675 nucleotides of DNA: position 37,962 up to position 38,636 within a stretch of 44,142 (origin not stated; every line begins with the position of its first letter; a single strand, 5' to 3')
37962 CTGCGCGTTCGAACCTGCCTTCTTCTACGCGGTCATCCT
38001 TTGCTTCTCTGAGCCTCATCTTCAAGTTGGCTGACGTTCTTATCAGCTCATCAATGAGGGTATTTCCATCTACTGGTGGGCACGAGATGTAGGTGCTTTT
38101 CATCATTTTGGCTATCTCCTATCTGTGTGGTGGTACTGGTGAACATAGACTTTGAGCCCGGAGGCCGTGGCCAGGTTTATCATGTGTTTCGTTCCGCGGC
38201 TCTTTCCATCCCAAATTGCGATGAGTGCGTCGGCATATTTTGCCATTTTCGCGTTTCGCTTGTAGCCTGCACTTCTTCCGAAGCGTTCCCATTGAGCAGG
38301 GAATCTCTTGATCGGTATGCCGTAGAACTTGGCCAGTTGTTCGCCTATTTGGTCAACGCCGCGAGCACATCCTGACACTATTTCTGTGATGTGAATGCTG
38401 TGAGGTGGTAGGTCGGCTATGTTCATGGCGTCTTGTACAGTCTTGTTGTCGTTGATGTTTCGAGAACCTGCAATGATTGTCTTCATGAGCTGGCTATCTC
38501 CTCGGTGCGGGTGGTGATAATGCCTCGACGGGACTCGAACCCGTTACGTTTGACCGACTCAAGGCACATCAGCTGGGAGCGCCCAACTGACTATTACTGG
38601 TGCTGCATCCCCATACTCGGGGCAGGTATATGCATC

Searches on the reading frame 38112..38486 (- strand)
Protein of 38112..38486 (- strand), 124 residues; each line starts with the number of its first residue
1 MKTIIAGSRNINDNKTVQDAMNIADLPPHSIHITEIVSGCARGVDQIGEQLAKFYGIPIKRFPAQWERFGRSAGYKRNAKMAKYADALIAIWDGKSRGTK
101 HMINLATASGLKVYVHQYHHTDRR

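Call 13: find_related_loci(query=window:38112-38486:-, collection=viral_contigs, flank=5000)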
Query window:38112-38486:- (124 aa) in viral_contigs; peptide patterns used: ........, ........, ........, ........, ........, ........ (x = any residue, [..] = any of these).
85 stretches matched a pattern; 36 encode a relative of the query (tblastn E <= 1e-3); 36 distinct loci.
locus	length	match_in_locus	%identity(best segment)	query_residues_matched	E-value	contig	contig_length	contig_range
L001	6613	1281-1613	53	1-116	2e-38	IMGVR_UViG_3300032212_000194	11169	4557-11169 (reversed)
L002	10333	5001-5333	55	1-116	6e-38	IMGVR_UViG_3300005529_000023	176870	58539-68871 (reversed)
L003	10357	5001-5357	50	1-124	3e-37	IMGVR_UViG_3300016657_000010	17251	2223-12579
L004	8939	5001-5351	52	1-122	1e-36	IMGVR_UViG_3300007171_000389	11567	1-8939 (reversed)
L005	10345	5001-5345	52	1-118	1e-36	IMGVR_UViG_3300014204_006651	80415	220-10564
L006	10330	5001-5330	60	1-115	2e-36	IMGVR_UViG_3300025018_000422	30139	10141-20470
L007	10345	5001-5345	52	1-118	1e-36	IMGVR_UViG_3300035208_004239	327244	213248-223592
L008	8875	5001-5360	54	1-123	6e-36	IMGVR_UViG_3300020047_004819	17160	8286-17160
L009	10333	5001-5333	55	1-116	5e-36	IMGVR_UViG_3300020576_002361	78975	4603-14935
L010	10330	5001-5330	54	1-116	3e-36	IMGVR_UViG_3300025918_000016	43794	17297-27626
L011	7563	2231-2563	56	1-115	9e-36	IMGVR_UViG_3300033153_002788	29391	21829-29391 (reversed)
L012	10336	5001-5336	56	1-115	9e-36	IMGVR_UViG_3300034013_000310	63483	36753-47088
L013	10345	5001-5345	52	1-118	4e-35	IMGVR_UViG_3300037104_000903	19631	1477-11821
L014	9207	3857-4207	52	1-122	1e-34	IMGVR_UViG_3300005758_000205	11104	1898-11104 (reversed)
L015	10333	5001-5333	53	1-116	7e-35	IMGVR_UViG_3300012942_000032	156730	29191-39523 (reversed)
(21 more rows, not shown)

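Call 18: find_encoding_contigs(protein=window:38112-38486:-, flank=4000, max_places=10)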
Protein window:38112-38486:- (124 aa): 2 contigs read that carry it; 2 places shown.
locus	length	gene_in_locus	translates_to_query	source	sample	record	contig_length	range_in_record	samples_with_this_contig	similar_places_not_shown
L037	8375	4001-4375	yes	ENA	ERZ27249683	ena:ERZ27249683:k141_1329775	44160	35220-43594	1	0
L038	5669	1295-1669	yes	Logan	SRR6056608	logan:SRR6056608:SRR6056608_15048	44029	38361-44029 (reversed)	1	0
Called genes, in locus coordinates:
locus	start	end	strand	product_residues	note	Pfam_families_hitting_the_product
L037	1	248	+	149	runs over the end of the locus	-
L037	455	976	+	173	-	PF01145:Band_7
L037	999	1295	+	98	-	-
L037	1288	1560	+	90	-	-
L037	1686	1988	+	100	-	-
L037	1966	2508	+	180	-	-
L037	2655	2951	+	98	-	-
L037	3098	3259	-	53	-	-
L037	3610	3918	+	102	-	-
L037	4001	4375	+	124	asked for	PF10686:YAcAr (weak)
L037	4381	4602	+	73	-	-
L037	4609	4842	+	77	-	-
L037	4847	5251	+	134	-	PF00436:SSB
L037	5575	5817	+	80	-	-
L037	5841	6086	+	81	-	-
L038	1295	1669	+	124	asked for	PF10686:YAcAr (weak)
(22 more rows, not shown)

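Call 22: find_homologous_proteins(query=window:38112-38486:-, max_evalue=1e-20)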
Query window:38112-38486:- (124 aa): 2364 proteins with E <= 1e-20 among 2665 candidates; the best 120 are listed.
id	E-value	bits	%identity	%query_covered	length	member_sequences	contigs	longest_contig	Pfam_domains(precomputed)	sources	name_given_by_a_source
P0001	1.9e-78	278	100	100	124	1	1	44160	PF10686.15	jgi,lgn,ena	-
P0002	1.7e-43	165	66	94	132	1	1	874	PF10686.15,PF02481.22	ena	-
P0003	2.1e-40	155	66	94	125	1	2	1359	PF10686.15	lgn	-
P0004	1.4e-39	153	61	98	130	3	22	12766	PF10686.15,PF02481.22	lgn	-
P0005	2.0e-39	152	62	94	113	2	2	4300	PF10686.15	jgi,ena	-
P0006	4.4e-39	151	61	98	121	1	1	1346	PF10686.15,PF02481.22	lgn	-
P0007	4.7e-39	151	65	94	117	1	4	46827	PF10686.15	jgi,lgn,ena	-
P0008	1.4e-38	150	63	94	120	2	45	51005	PF10686.15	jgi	jgi:hypothetical protein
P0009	8.8e-38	147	61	94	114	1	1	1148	PF10686.15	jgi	jgi:hypothetical protein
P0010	7.2e-37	144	62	94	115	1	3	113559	PF10686.15,PF02481.22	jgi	jgi:hypothetical protein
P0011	7.3e-37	144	61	94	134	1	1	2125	PF10686.15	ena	-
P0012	8.0e-37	144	61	94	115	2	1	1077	PF10686.15,PF02481.22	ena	-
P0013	9.6e-37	144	60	94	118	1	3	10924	PF10686.15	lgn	-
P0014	1.1e-36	143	60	96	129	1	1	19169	PF10686.15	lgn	-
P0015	1.2e-36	143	60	95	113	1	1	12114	PF10686.15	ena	-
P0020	3.7e-36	142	59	94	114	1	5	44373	PF10686.15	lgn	-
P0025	1.6e-35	140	61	94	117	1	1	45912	PF10686.15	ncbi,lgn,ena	-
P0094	1.2e-33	134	59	94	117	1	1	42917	PF10686.15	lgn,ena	-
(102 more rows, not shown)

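Call 23: find_encoding_contigs(protein=P0007, flank=5000, max_places=3)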
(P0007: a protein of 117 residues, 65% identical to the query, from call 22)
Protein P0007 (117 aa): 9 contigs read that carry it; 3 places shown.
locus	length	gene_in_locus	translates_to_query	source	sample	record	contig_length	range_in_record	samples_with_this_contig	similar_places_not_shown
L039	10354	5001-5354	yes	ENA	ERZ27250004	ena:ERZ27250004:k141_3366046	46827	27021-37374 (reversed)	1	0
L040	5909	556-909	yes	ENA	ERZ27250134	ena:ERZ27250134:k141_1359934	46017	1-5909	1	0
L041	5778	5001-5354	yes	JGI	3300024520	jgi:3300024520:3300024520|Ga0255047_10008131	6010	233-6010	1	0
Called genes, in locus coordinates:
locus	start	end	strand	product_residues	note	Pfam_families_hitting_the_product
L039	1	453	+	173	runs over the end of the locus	PF01145:Band_7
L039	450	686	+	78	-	-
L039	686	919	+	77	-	-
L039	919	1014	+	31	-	-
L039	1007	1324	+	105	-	-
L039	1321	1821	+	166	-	-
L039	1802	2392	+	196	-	-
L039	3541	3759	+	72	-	-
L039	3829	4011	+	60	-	-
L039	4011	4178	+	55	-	-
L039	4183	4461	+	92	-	-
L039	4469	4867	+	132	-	PF00436:SSB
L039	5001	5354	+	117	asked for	PF10686:YAcAr (faint)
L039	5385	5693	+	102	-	-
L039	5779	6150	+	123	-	-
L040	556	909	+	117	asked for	PF10686:YAcAr (faint)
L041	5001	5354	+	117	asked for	PF10686:YAcAr (faint)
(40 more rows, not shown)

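Call 24: find_encoding_contigs(protein=P0025, flank=5000, max_places=3)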
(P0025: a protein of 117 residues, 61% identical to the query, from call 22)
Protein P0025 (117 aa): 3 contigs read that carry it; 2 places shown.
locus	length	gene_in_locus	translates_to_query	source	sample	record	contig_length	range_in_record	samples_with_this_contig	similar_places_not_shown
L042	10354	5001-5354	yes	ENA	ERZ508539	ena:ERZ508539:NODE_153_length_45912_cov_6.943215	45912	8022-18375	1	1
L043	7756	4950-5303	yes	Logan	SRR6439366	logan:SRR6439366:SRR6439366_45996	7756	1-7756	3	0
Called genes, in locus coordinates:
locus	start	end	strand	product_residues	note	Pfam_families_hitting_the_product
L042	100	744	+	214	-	-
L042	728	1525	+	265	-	-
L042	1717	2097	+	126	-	-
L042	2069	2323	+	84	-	-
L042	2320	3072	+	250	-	PF13482:RNase_H_2, PF10108:DNA_pol_B_exo2 (faint)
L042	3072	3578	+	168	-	-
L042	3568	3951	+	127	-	PF18909:dGTP_diPhyd_N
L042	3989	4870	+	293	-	PF00478:IMPDH, PF01070:FMN_dh (faint), PF01645:Glu_synthase (weak)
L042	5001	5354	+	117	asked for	PF10686:YAcAr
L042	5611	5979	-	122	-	PF07087:DUF1353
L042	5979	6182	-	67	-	-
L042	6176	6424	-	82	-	-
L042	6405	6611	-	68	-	-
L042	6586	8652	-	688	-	PF00754:F5_F8_type_C (weak)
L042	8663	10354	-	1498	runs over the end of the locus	-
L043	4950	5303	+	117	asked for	PF10686:YAcAr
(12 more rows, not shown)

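Call 44: find_encoding_contigs(protein=P0020, flank=7000, max_places=4)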
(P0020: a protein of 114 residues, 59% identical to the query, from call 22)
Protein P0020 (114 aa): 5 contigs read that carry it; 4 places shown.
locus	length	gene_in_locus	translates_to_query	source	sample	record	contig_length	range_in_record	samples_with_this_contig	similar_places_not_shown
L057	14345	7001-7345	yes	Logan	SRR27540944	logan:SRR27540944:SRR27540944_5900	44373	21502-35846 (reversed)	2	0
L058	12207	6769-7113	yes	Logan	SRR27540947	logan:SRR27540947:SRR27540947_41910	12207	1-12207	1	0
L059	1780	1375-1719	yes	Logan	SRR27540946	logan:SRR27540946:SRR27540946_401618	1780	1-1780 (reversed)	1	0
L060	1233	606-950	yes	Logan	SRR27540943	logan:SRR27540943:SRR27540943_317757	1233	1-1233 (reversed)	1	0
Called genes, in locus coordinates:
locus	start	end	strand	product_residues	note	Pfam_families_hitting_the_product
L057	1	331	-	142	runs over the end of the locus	PF00436:SSB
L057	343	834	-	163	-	PF05565:Sipho_Gp157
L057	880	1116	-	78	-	-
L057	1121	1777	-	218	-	PF04404:ERF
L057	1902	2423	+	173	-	-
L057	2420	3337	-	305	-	-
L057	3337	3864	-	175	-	-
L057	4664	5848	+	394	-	PF01139:RtcB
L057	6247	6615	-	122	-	-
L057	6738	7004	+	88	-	-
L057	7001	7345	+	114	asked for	PF10686:YAcAr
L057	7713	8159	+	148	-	-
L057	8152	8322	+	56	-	-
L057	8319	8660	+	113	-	-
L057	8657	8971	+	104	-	-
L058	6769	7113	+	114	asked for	PF10686:YAcAr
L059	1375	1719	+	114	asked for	PF10686:YAcAr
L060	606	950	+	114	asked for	PF10686:YAcAr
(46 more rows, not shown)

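Call 45: find_encoding_contigs(protein=P0094, flank=7000, max_places=4)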
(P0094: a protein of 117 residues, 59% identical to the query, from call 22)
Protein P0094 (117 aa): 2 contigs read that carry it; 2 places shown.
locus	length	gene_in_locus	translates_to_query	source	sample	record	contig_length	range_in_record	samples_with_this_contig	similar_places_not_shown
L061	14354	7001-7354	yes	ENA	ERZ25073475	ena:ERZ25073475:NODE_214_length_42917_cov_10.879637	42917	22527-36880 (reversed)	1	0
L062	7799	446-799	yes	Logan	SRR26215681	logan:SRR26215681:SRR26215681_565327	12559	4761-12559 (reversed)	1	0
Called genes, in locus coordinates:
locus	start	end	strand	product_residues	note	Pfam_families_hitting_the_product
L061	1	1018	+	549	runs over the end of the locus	PF01751:Toprim (weak), PF13155:Toprim_2 (faint)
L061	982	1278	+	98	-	-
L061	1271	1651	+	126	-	-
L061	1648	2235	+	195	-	PF08281:Sigma70_r4_2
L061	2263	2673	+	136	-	-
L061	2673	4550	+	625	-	PF00476:DNA_pol_A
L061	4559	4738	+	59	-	-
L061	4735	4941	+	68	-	-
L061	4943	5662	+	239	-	-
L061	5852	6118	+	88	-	PF13392:HNH_3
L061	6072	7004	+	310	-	PF01367:5_3_exonuc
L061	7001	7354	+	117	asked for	PF10686:YAcAr (weak)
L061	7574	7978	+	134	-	PF01844:HNH (faint)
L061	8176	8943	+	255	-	PF10108:DNA_pol_B_exo2 (faint), PF13482:RNase_H_2, PF00929:RNase_T (faint)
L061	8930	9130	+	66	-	-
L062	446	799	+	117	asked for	PF10686:YAcAr (weak)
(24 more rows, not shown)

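Call 58: find_encoding_contigs(protein=P0003, flank=5000, max_places=4)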
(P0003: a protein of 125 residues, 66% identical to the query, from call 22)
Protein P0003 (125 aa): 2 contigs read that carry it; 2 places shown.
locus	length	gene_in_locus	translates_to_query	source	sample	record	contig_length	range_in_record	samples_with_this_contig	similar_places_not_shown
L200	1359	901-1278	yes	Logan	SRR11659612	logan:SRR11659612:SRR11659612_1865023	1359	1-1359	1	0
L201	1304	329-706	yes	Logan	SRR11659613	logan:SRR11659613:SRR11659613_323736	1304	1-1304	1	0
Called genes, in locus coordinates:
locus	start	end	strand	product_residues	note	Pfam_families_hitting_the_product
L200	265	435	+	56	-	-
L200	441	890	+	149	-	-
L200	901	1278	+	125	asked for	PF10686:YAcAr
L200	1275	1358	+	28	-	?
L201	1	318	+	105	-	?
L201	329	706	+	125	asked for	PF10686:YAcAr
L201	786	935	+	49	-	-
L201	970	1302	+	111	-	?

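Call 59: find_encoding_contigs(protein=P0005, flank=5000, max_places=4)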
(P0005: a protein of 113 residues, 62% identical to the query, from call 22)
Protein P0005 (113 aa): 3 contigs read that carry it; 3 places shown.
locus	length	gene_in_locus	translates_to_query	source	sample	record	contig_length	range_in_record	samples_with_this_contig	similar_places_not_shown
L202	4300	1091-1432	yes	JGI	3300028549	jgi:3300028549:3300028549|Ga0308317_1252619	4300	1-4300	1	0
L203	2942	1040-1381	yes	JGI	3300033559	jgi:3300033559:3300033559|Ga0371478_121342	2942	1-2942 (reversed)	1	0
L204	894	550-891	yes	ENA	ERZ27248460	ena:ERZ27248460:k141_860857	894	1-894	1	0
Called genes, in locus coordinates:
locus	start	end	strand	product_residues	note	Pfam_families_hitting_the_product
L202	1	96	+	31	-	?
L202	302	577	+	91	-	-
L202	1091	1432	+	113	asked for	PF10686:YAcAr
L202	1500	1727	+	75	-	-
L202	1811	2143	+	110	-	-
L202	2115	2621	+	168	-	-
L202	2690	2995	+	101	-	-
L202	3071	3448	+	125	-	-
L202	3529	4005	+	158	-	PF00075:RNase_H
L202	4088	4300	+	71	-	?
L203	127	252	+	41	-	-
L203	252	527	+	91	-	-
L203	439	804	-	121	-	-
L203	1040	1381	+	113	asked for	PF10686:YAcAr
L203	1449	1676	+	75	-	-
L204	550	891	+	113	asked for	PF10686:YAcAr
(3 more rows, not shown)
